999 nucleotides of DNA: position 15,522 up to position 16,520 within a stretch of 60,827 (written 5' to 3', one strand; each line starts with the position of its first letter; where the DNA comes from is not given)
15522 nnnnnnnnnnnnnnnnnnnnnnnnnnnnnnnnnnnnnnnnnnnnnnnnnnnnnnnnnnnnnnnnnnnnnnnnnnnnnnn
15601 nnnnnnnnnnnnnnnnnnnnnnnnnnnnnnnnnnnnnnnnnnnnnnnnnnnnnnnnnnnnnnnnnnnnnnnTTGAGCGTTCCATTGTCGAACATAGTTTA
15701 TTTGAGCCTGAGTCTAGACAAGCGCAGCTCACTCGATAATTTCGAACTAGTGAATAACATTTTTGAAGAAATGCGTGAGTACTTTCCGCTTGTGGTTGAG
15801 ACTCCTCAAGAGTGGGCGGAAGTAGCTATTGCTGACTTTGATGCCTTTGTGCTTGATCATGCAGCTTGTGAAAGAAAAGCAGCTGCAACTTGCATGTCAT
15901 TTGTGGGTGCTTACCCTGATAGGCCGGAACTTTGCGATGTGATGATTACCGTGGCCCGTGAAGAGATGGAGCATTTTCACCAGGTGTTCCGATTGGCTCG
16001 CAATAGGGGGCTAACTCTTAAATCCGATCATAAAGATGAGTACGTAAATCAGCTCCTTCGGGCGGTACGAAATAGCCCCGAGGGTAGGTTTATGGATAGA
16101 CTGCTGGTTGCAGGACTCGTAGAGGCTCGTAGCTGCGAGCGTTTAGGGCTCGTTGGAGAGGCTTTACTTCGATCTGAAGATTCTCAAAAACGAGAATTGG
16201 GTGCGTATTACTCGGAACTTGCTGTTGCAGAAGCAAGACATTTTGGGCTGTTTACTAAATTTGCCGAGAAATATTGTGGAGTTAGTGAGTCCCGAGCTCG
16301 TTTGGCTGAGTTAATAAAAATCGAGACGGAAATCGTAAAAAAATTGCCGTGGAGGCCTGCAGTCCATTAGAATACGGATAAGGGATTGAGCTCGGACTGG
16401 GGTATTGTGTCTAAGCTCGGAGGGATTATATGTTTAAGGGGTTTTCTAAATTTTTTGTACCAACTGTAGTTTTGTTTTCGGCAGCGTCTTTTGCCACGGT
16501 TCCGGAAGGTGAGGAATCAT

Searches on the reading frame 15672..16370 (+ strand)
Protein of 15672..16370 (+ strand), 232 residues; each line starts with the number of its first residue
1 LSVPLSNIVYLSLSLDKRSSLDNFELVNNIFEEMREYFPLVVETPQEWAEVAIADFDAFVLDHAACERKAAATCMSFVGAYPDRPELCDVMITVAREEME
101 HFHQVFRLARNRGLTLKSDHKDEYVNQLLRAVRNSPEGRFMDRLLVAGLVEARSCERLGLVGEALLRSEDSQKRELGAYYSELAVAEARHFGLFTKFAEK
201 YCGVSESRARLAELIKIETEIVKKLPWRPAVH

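Call 85: search_protein_families(library=pfam, proteins=[window:15672-16370:+], max_evalue=0.00001)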
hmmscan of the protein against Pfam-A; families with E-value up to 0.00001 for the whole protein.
window:15672-16370:+ (232 aa): 1 family
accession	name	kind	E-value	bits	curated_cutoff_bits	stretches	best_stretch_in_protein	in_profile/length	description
PF06175.17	MiaE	-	6.1e-42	144.1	27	1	40-230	10-196/199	tRNA-(MS[2]IO[6]A)-hydroxylase (MiaE)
